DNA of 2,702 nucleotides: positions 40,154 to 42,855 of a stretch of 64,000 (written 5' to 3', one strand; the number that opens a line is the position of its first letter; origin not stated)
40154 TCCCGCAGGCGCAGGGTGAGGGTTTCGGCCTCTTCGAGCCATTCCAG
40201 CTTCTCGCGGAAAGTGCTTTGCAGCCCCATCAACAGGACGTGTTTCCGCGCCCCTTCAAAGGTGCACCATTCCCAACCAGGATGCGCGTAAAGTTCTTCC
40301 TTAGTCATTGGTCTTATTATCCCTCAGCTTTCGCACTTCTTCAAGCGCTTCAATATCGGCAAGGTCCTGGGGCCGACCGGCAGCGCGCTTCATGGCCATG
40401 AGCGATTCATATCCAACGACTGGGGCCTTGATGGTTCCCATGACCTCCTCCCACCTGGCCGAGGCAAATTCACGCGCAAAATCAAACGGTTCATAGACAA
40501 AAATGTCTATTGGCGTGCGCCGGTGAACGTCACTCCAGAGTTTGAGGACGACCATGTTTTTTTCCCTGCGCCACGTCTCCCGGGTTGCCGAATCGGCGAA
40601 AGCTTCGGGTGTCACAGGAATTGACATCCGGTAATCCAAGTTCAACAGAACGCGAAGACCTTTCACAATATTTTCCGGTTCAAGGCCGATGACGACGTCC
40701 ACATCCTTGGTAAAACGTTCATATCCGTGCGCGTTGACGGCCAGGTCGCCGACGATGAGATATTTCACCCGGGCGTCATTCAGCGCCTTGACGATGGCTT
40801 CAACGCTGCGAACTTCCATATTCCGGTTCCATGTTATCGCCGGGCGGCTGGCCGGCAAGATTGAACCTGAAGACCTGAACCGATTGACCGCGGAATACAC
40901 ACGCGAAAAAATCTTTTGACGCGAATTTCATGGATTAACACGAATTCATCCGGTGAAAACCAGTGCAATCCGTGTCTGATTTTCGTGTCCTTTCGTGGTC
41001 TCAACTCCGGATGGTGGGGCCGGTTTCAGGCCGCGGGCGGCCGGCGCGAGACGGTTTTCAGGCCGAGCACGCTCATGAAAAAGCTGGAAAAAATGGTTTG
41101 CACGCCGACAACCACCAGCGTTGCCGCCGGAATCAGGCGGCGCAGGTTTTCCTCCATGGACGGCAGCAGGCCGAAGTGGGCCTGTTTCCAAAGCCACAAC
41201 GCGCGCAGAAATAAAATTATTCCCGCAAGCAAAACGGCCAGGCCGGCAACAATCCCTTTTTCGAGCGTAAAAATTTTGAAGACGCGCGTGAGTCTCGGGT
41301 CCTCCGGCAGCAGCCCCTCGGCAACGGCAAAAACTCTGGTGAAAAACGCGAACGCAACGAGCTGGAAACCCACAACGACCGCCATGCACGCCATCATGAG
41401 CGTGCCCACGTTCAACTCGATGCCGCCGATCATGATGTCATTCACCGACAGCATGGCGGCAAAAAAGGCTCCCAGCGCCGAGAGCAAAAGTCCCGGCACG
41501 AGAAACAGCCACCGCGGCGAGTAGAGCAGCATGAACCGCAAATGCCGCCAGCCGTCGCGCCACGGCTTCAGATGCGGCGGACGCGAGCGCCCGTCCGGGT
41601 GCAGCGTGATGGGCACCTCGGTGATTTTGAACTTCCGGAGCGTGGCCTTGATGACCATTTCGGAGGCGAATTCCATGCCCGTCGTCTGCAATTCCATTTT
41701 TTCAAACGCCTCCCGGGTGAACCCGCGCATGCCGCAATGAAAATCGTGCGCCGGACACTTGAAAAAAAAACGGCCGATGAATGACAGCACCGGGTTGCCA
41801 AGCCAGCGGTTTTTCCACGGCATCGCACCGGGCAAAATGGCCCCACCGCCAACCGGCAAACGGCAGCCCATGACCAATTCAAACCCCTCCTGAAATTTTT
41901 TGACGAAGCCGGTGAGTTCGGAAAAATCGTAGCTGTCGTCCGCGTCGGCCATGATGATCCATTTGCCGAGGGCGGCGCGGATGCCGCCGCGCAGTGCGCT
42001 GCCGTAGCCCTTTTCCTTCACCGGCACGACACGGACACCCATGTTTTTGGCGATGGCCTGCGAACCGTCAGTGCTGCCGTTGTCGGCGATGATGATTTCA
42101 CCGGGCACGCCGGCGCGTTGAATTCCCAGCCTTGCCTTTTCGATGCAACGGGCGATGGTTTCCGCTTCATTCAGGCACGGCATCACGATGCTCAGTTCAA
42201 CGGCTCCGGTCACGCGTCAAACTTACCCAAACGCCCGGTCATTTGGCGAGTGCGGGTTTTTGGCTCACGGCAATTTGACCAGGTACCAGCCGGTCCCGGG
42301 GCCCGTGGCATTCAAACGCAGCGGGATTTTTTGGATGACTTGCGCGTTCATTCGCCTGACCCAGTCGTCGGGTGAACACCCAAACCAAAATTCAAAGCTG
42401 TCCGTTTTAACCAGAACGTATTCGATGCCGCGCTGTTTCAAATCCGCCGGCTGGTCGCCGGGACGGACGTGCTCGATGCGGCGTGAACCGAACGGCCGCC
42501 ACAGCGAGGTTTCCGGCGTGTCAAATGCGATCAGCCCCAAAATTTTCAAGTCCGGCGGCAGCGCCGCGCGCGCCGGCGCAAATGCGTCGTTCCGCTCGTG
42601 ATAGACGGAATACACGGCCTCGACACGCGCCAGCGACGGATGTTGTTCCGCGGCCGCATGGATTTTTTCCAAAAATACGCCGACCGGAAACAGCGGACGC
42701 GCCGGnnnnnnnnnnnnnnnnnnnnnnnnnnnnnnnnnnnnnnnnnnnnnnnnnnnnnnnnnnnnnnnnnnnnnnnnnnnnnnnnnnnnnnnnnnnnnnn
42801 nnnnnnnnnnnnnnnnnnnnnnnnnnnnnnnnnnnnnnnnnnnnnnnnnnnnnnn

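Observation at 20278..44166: Two full-length paralogous ~633-aa polytopic proteins bracket a 24-kb glycan locus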

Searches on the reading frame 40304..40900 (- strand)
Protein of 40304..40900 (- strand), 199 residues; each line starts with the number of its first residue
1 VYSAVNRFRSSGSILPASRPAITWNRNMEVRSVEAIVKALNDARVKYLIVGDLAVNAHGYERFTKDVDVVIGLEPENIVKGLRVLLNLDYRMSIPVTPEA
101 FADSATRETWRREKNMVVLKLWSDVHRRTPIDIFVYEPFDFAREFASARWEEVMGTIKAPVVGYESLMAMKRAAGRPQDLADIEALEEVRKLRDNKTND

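Call 6: search_protein_families(library=pfam, proteins=[window:40304-40900:-], max_evalue=0.01)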
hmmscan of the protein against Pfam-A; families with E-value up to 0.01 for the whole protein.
window:40304-40900:- (199 aa): 2 families
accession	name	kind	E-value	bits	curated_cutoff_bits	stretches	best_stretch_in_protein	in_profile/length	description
PF19502.5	DUF6036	-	0.00042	20.6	23.6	1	41-185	16-117/164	Nucleotidyltransferase of unknown function (DUF6036)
PF09970.15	DUF2204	-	0.0011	19.1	20.3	0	31-71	3-44/181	Nucleotidyl transferase of unknown function (DUF2204)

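Call 7: search_protein_families(library=ncbifam, proteins=[window:40304-40900:-], max_evalue=0.01)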
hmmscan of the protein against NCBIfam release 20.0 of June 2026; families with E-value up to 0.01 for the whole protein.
window:40304-40900:- (199 aa): 0 families

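Call 49: search_protein_families(library=ncbifam, proteins=[window:40304-40900:-], max_evalue=0.01)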
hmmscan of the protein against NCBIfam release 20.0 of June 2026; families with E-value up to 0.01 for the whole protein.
window:40304-40900:- (199 aa): 0 families

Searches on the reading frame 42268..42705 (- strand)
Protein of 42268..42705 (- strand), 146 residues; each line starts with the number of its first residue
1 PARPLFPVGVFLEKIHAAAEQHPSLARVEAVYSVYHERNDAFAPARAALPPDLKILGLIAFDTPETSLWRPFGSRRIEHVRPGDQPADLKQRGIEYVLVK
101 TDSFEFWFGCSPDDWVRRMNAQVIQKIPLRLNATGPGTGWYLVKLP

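Call 69: predict_structure(alignment_id=A3)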
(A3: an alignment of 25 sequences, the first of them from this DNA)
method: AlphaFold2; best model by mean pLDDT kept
length: 146 residues; sequences in the alignment: 25
mean_pLDDT: 80.5   pTM: 0.74
mean pLDDT of the five models: 80.5, 80.3, 78.8, 73.1, 72.8
residues with pLDDT >= 90: 57; 70-90: 50; 50-70: 37; < 50: 2
segments of 3 or more residues with pLDDT < 50: none
pLDDT, mean of each block of 10 residues (from residue 1): 55 69 72 72 87 90 60 80 92 94 90 95 90 72 95
secondary structure, 60 per line:
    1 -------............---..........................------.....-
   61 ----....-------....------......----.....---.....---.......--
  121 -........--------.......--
elements in order: H8-19 H23-48 E55-59 H65-68 E76-79 H86-91 E96-100 H104-108 H112-118 E122-129 E138-144

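Call 71: fold_search(model_id=the predicted structure, library=pdb)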
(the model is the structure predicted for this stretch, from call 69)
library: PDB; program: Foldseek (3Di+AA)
matches with E <= 10: 748; with E <= 0.001: 0
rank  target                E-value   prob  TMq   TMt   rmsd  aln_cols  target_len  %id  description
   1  3g8a_A                5.9e-02  0.47  0.32  0.22   8.1       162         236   10  T. thermophilus 16S rRNA G527 methyltransferase in complex with AdoHcy in space group P61 (released 2009-06-30)
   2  3ix9_A                6.7e-02  0.28  0.27  0.25  12.4       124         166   11  Crystal structure of Streptococcus pneumoniae dihydrofolate reductase - Sp9 mutant (released 2010-02-02)
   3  3b89                  7.7e-02  0.41  0.25  0.17   9.3       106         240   16  Crystal structure of rRNA methylase from Escherichia coli (released 2007-11-27)
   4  3g8a_C                8.2e-02  0.33  0.32  0.24   9.2       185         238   11  T. thermophilus 16S rRNA G527 methyltransferase in complex with AdoHcy in space group P61 (released 2009-06-30)
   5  1ne2_A                9.9e-02  0.23  0.27  0.23   7.0       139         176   10  Crystal Structure of Thermoplasma acidophilum 1320 (APC5513) (released 2003-07-01)
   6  7qcb_MODEL_1_A        1.1e-01  0.33  0.34  0.24  12.7       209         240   11  Williams-Beuren syndrome related methyltransferase WBSCR27 in complex with SAH (released 2021-12-29)
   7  3g8b_A                1.3e-01  0.28  0.31  0.21  10.2       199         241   10  T. thermophilus 16S rRNA G527 methyltransferase in complex with AdoMet in space group I222 (released 2009-06-30)
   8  3g8b_B                1.4e-01  0.38  0.33  0.23   7.9       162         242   10  T. thermophilus 16S rRNA G527 methyltransferase in complex with AdoMet in space group I222 (released 2009-06-30)
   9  3g88_A                1.4e-01  0.35  0.32  0.23   8.0       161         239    9  T. thermophilus 16S rRNA G527 methyltransferase in complex with AdoMet in space group P61 (released 2009-06-30)
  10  1xtp                  1.5e-01  0.35  0.36  0.25   7.4       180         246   10  Structural Analysis of Leishmania major LMAJ004091AAA, a SAM-dependent methyltransferase of the DUF858/Pfam05891 family (released 2004-11-09)
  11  4lub_B                1.7e-01  0.69  0.39  0.31   4.8       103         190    9  X-ray structure of prephenate dehydratase from Streptococcus mutans (released 2014-02-12)
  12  3fri                  1.7e-01  0.21  0.34  0.23  11.2       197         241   13  Structure of the 16S rRNA methylase RmtB, I222 (released 2009-08-11)
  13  3fzg                  1.7e-01  0.20  0.33  0.26  11.1       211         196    8  Structure of the 16S rRNA methylase ArmA (released 2009-08-11)
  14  3id6_C                1.7e-01  0.18  0.24  0.17  10.2       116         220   12  Crystal structure of Sulfolobus solfataricus Nop5 (1-262) and fibrillarin complex (released 2009-08-25)
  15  1ne2_B                1.8e-01  0.14  0.23  0.19   8.5       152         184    9  Crystal Structure of Thermoplasma acidophilum 1320 (APC5513) (released 2003-07-01)
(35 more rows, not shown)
